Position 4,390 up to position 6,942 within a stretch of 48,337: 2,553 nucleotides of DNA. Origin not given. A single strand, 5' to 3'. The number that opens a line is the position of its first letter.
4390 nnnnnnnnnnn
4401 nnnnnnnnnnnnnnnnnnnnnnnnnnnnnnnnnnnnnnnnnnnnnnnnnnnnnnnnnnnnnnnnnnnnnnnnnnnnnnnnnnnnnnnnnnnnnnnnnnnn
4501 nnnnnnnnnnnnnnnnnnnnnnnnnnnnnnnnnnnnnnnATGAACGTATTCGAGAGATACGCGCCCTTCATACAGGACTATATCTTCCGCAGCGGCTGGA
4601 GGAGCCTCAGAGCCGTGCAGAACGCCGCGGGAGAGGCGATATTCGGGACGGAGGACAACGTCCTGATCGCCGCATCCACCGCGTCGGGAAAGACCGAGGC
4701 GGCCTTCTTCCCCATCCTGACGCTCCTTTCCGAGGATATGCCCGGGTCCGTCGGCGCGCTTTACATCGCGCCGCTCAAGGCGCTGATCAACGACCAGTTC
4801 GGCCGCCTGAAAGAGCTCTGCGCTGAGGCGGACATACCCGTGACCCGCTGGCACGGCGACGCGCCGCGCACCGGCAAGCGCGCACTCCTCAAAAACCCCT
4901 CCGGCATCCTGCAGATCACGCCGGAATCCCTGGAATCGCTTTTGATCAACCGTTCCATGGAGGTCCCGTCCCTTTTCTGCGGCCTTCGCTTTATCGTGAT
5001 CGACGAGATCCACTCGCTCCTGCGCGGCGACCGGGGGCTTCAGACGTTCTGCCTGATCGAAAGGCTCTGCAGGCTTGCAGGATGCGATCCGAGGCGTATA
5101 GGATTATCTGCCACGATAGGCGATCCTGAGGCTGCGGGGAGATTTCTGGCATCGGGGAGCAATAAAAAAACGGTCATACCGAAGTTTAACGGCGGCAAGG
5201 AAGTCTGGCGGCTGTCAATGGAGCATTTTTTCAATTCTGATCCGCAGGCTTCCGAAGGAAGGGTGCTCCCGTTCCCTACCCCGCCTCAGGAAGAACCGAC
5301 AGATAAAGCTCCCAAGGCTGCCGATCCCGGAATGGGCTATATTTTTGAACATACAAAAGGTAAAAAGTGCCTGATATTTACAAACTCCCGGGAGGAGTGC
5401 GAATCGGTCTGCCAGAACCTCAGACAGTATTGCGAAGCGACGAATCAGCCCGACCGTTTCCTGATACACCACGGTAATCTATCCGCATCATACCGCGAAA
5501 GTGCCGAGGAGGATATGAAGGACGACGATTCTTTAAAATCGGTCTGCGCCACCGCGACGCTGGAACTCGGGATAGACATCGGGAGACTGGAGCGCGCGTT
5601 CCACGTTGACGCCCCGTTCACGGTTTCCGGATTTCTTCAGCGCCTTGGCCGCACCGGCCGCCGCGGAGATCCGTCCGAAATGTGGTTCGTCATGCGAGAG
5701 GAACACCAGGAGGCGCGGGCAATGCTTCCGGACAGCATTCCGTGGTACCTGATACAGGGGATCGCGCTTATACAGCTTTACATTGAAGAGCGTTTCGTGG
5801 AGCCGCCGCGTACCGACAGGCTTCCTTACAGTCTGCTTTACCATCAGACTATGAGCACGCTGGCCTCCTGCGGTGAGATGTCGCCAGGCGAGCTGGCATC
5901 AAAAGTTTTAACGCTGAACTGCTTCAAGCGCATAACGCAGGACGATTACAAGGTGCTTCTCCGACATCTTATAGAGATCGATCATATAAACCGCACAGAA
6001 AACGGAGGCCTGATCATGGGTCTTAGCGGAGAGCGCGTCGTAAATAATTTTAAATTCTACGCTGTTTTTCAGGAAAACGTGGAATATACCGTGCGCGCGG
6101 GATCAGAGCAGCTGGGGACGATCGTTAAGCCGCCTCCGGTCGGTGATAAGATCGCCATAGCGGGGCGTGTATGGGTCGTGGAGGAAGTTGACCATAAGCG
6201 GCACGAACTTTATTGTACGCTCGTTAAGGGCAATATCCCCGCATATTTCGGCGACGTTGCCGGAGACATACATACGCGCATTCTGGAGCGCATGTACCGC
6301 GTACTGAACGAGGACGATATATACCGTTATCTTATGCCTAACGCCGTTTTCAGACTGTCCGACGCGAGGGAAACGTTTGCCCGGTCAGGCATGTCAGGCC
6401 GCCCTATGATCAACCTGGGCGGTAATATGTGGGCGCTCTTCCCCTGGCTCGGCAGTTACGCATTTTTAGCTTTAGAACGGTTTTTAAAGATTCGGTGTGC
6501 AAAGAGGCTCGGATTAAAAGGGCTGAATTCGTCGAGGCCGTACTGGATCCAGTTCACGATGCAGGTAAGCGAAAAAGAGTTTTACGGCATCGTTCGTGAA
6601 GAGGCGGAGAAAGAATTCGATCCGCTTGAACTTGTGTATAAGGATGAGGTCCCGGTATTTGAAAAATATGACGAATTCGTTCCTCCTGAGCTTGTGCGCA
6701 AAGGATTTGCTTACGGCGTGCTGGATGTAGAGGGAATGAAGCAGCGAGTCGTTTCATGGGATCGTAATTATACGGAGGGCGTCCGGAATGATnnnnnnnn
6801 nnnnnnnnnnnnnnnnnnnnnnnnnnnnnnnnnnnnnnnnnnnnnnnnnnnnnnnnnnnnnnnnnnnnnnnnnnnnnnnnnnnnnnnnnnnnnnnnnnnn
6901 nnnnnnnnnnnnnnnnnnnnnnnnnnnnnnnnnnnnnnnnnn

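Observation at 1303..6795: Self-contained TerB-N/TerB-C + DUF2791 ATPase + Lhr-like helicase operon (Shango-like anti-phage candidate)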

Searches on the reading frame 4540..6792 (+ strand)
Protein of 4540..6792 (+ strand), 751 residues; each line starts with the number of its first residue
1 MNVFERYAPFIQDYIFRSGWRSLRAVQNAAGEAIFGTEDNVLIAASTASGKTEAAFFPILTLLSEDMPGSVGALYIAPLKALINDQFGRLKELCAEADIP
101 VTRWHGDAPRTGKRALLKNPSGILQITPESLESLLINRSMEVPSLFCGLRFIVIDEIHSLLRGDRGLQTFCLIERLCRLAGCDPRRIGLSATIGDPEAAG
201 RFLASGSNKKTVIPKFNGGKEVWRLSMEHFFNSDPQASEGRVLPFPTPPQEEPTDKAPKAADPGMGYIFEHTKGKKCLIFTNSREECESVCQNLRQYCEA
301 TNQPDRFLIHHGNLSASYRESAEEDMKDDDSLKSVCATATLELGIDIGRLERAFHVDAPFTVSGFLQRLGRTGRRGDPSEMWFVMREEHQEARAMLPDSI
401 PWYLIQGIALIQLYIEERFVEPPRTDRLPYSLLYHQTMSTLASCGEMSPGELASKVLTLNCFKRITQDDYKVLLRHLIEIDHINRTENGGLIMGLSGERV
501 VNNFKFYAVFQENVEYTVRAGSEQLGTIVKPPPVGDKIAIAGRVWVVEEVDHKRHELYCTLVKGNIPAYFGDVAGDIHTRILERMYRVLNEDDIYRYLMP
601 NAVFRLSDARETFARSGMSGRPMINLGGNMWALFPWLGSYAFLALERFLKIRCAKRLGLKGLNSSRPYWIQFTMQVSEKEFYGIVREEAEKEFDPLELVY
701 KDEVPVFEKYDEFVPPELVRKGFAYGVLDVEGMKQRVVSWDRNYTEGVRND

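Call 7: search_protein_families(library=pfam, proteins=[window:4540-6792:+], max_evalue=0.1)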
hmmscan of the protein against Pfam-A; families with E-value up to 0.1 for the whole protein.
window:4540-6792:+ (751 aa): 6 families
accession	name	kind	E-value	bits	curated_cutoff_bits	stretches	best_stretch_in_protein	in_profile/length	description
PF00270.35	DEAD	-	1.8e-27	96.5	26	1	25-194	2-161/167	DEAD/DEAH box helicase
PF00271.37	Helicase_C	-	1.8e-16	60.8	23.5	1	270-376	11-110/110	Helicase conserved C-terminal domain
PF04851.21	ResIII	-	0.00021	21.7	22.5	1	23-193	4-162/164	Type III restriction enzyme, res subunit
PF22590.2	Cas3-like_C_2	-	0.00029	21.5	27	1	274-375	2-104/106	CRISPR-associated nuclease/helicase Cas3, C-terminal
PF19306.5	WH_Lhr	-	0.0019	18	27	1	417-477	5-64/168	Large helicase-related protein, winged helix domain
PF13360.13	PQQ_2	-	0.066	13.3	27.6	0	199-242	32-76/233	Outer membrane protein assembly factor BamB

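Call 8: search_protein_families(library=padloc, proteins=[window:4540-6792:+], max_evalue=0.1)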
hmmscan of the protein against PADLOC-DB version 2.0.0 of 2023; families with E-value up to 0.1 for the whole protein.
window:4540-6792:+ (751 aa): 70 families (the best 25 are shown)
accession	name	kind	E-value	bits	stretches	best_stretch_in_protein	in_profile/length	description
PDLC03960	SngC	-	9.6e-277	918.5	1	3-735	5-715/720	-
PDLC02503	BrxHI|BrxHII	-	1.1e-116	388.9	1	1-735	2-686/698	BrxHI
PDLC02501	BrxHI|BrxHII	-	1e-74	250.2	2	1-213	1-215/925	BrxHI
PDLC02897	DpdJ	-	1.4e-26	90.6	1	27-479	104-541/1570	DpdJ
PDLC02864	DpdF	-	8.1e-19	65.8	2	267-389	227-342/610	DpdF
PDLC03928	PsyrT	-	3.7e-16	56.6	2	275-391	242-351/689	-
PDLC02896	DpdJ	-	1.4e-15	54.1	3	116-205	332-421/1487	DpdJ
PDLC00037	DruE3|DruE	-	2.9e-15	53.1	2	336-380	1062-1105/2055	SNF2 family N-terminal domain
PDLC01761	Cas3b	-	3.6e-15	53.7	2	272-392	445-552/705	-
PDLC02870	DpdF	-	3.6e-13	46.9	1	259-384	210-329/534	DpdF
PDLC02861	DpdF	-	8.1e-13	45.5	1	267-388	233-346/611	DpdF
PDLC00013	DruE1|DruE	-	1.2e-12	44.6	2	27-98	96-175/1776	SNF2 family N-terminal domain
PDLC00036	DruE3|DruE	-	3.8e-12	42.1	2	39-108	109-181/2023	SNF2 family N-terminal domain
PDLC00035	DruE3|DruE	-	4.2e-12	42.6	2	25-93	105-179/1460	SNF2 family N-terminal domain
PDLC01196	Cas3d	-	2.3e-11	41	2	36-102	27-86/594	CAS-I-D; effector_G3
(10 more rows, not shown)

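Call 9: search_protein_families(library=ncbifam, proteins=[window:4540-6792:+], max_evalue=0.1)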
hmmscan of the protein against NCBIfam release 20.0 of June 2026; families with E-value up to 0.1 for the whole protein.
window:4540-6792:+ (751 aa): 30 families (the best 25 are shown)
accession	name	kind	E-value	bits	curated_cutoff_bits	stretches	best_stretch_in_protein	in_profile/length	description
TIGR04121.1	DEXH_lig_assoc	equivalog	4.4e-58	196.7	850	2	11-211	3-204/804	ligase-associated DNA damage response DEXH box helicase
NF010338.0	PRK13767.1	equivalog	4.1e-49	167.6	849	2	2-208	14-233/877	ATP-dependent helicase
TIGR03817.1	DECH_helic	hypoth_equivalog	1.3e-33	116.2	874.1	1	27-388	41-386/742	helicase/secretion neighborhood putative DEAH-box helicase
NF007284.0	PRK09751.1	equivalog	7.8e-26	89.7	1496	2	6-206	14-230/1538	ATP-dependent helicase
NF002654.0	PRK02362.1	equivalog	3.8e-17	61.9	887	1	12-203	13-191/739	ATP-dependent DNA helicase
TIGR00614.1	recQ_fam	subfamily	2.6e-16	59.5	219.8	2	256-382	208-327/470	RecQ family ATP-dependent DNA helicase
TIGR01389.1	recQ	equivalog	5.7e-15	54.8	640.2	1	265-388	216-331/591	DNA helicase RecQ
NF008744.0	PRK11776.1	equivalog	1.5e-12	46.9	524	2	267-391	235-353/460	ATP-dependent RNA helicase DbpA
NF041063.1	DpdF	equivalog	4.4e-11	42.1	550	2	278-390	381-487/813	protein DpdF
NF001308.0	PRK00254.1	equivalog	1.1e-10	40.4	1216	1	23-203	24-189/720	ATP-dependent DNA helicase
NF041067.1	DpdJ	equivalog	1.3e-10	39.7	800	2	147-197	360-409/1482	protein DpdJ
NF002251.0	PRK01172.1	equivalog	2.7e-10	39.1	891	1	36-201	35-187/674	ATP-dependent DNA helicase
NF053631.1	RNA_helic_CshA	equivalog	2.9e-10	39.6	646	2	310-391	267-348/434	degradosome RNA helicase CshA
NF040935.1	helicase_Hel308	equivalog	5.3e-10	38.1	1200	1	13-203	17-191/704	ATP-dependent DNA helicase Hel308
NF008394.0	PRK11192.1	equivalog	5.7e-09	35.3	507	1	269-377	242-343/441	ATP-dependent RNA helicase SrmB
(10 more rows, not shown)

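Call 14: find_encoding_contigs(protein=window:4540-6792:+, flank=10000, max_places=10)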
Protein window:4540-6792:+ (751 aa): no gene with exactly this product is on record in the collection.

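Call 15: find_homologous_proteins(query=window:4540-6792:+, max_evalue=1e-20)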
Query window:4540-6792:+ (751 aa): 8000 proteins with E <= 1e-20 among 8000 candidates; the best 120 are listed.
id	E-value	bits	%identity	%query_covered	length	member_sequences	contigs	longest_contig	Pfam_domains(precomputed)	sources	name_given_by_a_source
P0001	0.0e+0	1671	95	100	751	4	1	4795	PF00270.36,PF00271.38,PF04851.22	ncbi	-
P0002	0.0e+0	1490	87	99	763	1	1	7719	PF00270.36,PF00271.38,PF04851.22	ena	-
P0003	0.0e+0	1464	83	99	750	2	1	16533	PF00270.36,PF00271.38,PF04851.22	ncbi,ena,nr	ncbi:MAG: DEAD/DEAH box helicase [Clostridia bacterium]|nr:DEAD/DEAH box helicase [Clostridia bacter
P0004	0.0e+0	1455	84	99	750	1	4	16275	PF00270.36,PF00271.38,PF04851.22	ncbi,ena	-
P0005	0.0e+0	1454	83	99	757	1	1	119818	PF00270.36,PF00271.38,PF04851.22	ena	-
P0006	0.0e+0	1452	83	99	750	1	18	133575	PF00270.36,PF00271.38,PF04851.22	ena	-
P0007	0.0e+0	1452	83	99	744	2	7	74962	PF00270.36,PF00271.38,PF04851.22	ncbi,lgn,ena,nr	ncbi:MAG: DEAD/DEAH box helicase [Blautia sp.]|nr:DEAD/DEAH box helicase [Blautia sp.]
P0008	0.0e+0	1451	83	99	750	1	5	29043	PF00270.36,PF00271.38,PF04851.22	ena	-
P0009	0.0e+0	1450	83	99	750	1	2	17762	PF00270.36,PF00271.38,PF04851.22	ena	-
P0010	0.0e+0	1450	83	100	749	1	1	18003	PF00270.36,PF00271.38,PF04851.22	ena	-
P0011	0.0e+0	1450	83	99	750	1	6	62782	PF00270.36,PF00271.38,PF04851.22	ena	-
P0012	0.0e+0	1449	82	99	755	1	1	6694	PF00270.36,PF00271.38,PF04851.22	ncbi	-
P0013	0.0e+0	1449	83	99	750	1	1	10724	PF00270.36,PF00271.38,PF04851.22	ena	-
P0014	0.0e+0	1449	83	99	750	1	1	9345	PF00270.36,PF00271.38,PF04851.22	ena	-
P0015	0.0e+0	1449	83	99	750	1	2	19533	PF00270.36,PF00271.38,PF04851.22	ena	-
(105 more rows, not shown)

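Call 18: find_encoding_contigs(protein=P0001, flank=10000, max_places=10)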
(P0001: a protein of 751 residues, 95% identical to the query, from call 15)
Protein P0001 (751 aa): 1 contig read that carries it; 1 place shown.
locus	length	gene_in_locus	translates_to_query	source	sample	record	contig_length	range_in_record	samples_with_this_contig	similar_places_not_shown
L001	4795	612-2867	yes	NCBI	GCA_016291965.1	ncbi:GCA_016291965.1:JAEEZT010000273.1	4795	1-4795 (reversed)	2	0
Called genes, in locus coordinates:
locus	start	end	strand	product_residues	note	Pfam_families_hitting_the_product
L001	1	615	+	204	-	?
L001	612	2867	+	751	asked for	PF00270:DEAD, PF04851:ResIII (weak), PF00271:Helicase_C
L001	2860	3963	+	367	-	PF00768:Peptidase_S11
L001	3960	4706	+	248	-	PF00106:adh_short, PF08659:KR, PF13561:adh_short_C2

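Call 47: search_solved_structures(query=window:4540-6792:+, max_evalue=0.001)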
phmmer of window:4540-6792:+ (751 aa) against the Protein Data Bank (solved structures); distinct sequences matched with E-value up to 0.001: 89 (the best 60 are shown).
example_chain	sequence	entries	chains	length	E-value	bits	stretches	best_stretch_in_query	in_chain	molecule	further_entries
5v9x_A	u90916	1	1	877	1.2e-30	109.8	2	31-212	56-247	ATP-dependent DNA helicase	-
7lhl_A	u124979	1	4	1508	4.1e-30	108.1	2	32-212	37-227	ATP-dependent DNA helicase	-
6znp_A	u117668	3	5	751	4.6e-24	88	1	39-379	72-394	Uncharacterized ATP-dependent helicase YprA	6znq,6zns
6s8o_B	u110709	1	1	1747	2e-20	76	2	18-204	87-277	U5 small nuclear ribonucleoprotein 200 kDa helicase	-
6qdv_B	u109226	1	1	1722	5.6e-20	74.5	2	18-204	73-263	U5 small nuclear ribonucleoprotein 200 kDa helicase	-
4f91_B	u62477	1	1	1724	5.6e-20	74.5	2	18-204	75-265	U5 small nuclear ribonucleoprotein 200 kDa helicase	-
4f92_B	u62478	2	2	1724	5.6e-20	74.5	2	18-204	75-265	U5 small nuclear ribonucleoprotein 200 kDa helicase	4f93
6s9i_B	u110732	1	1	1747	5.7e-20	74.5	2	18-204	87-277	U5 small nuclear ribonucleoprotein 200 kDa helicase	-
5urj_A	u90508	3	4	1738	5.9e-20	74.5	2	18-204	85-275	U5 small nuclear ribonucleoprotein 200 kDa helicase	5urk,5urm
4kit_B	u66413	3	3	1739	5.9e-20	74.5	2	18-204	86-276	U5 small nuclear ribonucleoprotein 200 kDa helicase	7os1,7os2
6s8q_B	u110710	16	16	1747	6e-20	74.4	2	18-204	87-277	U5 small nuclear ribonucleoprotein 200 kDa helicase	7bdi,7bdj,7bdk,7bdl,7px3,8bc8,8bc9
3jcr_C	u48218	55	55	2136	1.4e-19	73.2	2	18-204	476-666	hBrr2 | U5 small nuclear ribonucleoprotein 200 kDa helicase | Brr2, U5 small nuclear ribonucleoprotein 200 kDa helicase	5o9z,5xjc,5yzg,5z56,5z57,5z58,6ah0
6qv3_A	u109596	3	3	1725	5.3e-19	71.3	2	21-204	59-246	Pre-mRNA splicing helicase-like protein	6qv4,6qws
5m59_A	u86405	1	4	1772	5.9e-19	71.2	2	21-204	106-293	Pre-mRNA splicing helicase-like protein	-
7zpq_CA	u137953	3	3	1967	9.1e-18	67.2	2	20-197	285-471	SLH1 isoform 1 | RQC trigger complex helicase SLH1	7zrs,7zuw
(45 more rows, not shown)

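Call 75: predict_structure(alignment_id=A5)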
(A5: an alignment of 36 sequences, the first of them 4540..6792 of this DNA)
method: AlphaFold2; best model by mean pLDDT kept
length: 751 residues; sequences in the alignment: 36
mean_pLDDT: 51.3   pTM: 0.42
mean pLDDT of the five models: 51.3, 49.5, 48.8, 47.9, 47.7
residues with pLDDT >= 90: 26; 70-90: 121; 50-70: 227; < 50: 377
segments of 3 or more residues with pLDDT < 50: 1-31, 44-55, 65-68, 80-85, 159-165, 188-195, 214-241, 246-394, 417-461, 483-514, 527-529, 535-545, 562-577, 705-710, 745-751
pLDDT, mean of each block of 10 residues (from residue 1): 29 30 41 56 41 50 52 63 52 66 66 59 69 59 57 59 50 64 56 47 58 41 23 32 43 29 24 26 35 44 30 25 29 24 26 28 30 28 27 54 58 47 35 33 34 45 55 63 44 32 25 53 57 49 58 78 33 42 79 62 69 82 84 79 86 90 62 89 93 86 50 64 72 88 50 31
secondary structure, 60 per line:
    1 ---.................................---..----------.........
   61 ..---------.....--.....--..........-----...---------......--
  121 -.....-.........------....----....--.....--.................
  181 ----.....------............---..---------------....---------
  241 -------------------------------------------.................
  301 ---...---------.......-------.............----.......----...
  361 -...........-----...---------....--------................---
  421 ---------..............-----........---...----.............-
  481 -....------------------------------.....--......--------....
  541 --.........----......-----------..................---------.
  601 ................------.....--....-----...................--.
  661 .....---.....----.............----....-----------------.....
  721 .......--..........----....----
elements in order (helices of 4 or more, strands of 3 or more residues): H4-36 H52-62 E72-76 H79-83 H86-95 E101-103 H113-118 E122-126 H128-136 H143-146 E151-154 H157-161 H164-180 E185-189 H196-207 H228-231 H284-300 H316-322 H330-342 H347-353 H362-372 H390-393 H402-417 H430-443 H449-456 H467-479 H482-485 E516-520 E523-528 E537-540 E543-551 E556-561 H573-590 H600-616 E623-627 E630-633 H639-657 E660-665 E669-673 H678-690 H695-698 H716-727 H730-739 H744-747

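Call 76: search_solved_structures(query=A5, max_evalue=1e-10, show_alignments=0)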
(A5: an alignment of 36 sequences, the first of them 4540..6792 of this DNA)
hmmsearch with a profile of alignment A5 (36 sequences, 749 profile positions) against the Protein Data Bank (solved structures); distinct sequences matched with E-value up to 1e-10: 23.
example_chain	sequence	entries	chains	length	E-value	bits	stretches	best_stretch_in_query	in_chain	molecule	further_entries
5v9x_A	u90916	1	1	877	1.7e-32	115.8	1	28-214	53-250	ATP-dependent DNA helicase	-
7lhl_A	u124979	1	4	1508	7.9e-32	113.6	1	28-214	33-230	ATP-dependent DNA helicase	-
6znp_A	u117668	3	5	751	1.3e-29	106.3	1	17-204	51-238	Uncharacterized ATP-dependent helicase YprA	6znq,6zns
6qv3_A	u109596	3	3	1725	2e-25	92.5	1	21-228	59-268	Pre-mRNA splicing helicase-like protein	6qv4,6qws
5m59_A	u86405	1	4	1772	2.2e-25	92.3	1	21-228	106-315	Pre-mRNA splicing helicase-like protein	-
6s8o_B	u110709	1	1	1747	2.6e-25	92.1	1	19-205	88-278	U5 small nuclear ribonucleoprotein 200 kDa helicase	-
6qdv_B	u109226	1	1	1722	4.6e-25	91.3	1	19-205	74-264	U5 small nuclear ribonucleoprotein 200 kDa helicase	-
4f91_B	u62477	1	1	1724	4.6e-25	91.2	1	19-205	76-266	U5 small nuclear ribonucleoprotein 200 kDa helicase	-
4f92_B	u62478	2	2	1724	4.7e-25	91.2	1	19-205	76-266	U5 small nuclear ribonucleoprotein 200 kDa helicase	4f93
7zpq_CA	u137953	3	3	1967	4.8e-25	91.2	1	20-205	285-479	SLH1 isoform 1 | RQC trigger complex helicase SLH1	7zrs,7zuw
5urj_A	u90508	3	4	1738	4.8e-25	91.2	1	19-205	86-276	U5 small nuclear ribonucleoprotein 200 kDa helicase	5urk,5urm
4kit_B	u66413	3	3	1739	4.8e-25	91.2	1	19-205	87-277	U5 small nuclear ribonucleoprotein 200 kDa helicase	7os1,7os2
6s8q_B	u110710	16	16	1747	4.9e-25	91.2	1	19-205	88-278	U5 small nuclear ribonucleoprotein 200 kDa helicase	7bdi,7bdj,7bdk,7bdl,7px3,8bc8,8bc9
6s9i_B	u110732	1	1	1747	5.3e-25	91.1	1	19-205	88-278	U5 small nuclear ribonucleoprotein 200 kDa helicase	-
3jcr_C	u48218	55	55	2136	1.2e-24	89.9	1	19-205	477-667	hBrr2 | U5 small nuclear ribonucleoprotein 200 kDa helicase | Brr2, U5 small nuclear ribonucleoprotein 200 kDa helicase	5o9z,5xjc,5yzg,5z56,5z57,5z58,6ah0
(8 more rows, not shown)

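Call 83: fold_search(model_id=the predicted structure, library=pdb)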
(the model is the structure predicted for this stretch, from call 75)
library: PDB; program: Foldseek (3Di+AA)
matches with E <= 10: 1236; with E <= 0.001: 204
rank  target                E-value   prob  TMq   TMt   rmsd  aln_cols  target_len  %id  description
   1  5v9x_A                1.3e-10  1.00  0.26  0.25  16.9       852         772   19  Structure of Mycobacterium smegmatis helicase Lhr bound to ssDNA and AMP-PNP (released 2017-12-06)
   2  6zns                  1.8e-08  1.00  0.26  0.30  19.4       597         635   18  Crystal Structure of DUF1998 helicase MrfA (released 2020-11-25)
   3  6znq_B                2.2e-07  1.00  0.28  0.30  19.9       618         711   18  Crystal Structure of DUF1998 helicase MrfA bound to DNA and AMPPNP (released 2020-11-25)
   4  6znp_B                2.5e-07  1.00  0.29  0.31  20.9       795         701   16  Crystal Structure of DUF1998 helicase MrfA bound to DNA (released 2020-11-25)
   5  6znp_A                5.1e-07  1.00  0.22  0.22   3.9       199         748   30  Crystal Structure of DUF1998 helicase MrfA bound to DNA (released 2020-11-25)
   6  5dca_A                4.0e-06  1.00  0.21  0.09   4.5       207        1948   29  Crystal structure of yeast full length Brr2 in complex with Prp8 Jab1 domain (released 2015-12-16)
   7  9b15_A                6.8e-06  1.00  0.20  0.22   4.3       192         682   26  Superfamily 2 helicase Hel308 containing the beta-hairpin from DNA pol theta helicase-like domain (released 2025-03-19)
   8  5m5p_C                1.0e-05  1.00  0.20  0.09   4.1       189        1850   32  S. cerevisiae spliceosomal helicase Brr2 (271-end) in complex with the Jab/MPN domain of S. cerevisiae Prp8 (released 2016-12-07)
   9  5m52_B                1.4e-05  1.00  0.21  0.09   4.1       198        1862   31  Crystal structure of yeast Brr2 full-lenght in complex with Prp8 Jab1 domain (released 2016-12-07)
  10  8rl5_B                1.7e-05  1.00  0.19  0.32   4.8       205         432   20  DNA helicase RECQL5 in complex with homo Di-Gluebody G5-006 (released 2025-01-15)
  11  3dkp                  1.8e-05  1.00  0.20  0.54   4.7       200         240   20  Human DEAD-box RNA-helicase DDX52, conserved domain I in complex with ADP (released 2008-08-12)
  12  5lb5_A                1.9e-05  1.00  0.20  0.33   4.4       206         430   21  Crystal structure of human RECQL5 helicase in complex with ADP/Mg (tricilinc form). (released 2016-07-06)
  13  9b15_B                2.0e-05  1.00  0.20  0.22   4.4       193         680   26  Superfamily 2 helicase Hel308 containing the beta-hairpin from DNA pol theta helicase-like domain (released 2025-03-19)
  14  7dco_D                2.1e-05  1.00  0.21  0.09   4.3       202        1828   31  Cryo-EM structure of the activated spliceosome (Bact complex) at an atomic resolution of 2.5 angstrom (released 2021-03-17)
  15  6qv4                  2.3e-05  1.00  0.23  0.11  21.1       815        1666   14  Crystal structure of the Ski2 RNA-helicase Brr2 from Chaetomium thermophilum bound to ATP-gamma-S (released 2020-01-15)
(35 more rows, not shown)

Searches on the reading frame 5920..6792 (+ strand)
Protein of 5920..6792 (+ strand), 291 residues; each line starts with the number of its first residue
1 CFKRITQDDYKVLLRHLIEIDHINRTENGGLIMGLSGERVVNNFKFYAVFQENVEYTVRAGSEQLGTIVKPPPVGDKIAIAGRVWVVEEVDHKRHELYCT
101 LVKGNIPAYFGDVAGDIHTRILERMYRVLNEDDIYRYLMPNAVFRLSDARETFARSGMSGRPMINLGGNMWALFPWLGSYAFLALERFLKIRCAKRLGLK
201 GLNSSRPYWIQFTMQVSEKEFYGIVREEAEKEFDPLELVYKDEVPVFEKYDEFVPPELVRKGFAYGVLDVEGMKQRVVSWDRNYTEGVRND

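Call 77: search_solved_structures(query=window:5920-6792:+, max_evalue=10)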
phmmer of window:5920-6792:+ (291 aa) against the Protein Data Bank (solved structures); distinct sequences matched with E-value up to 10: 0.
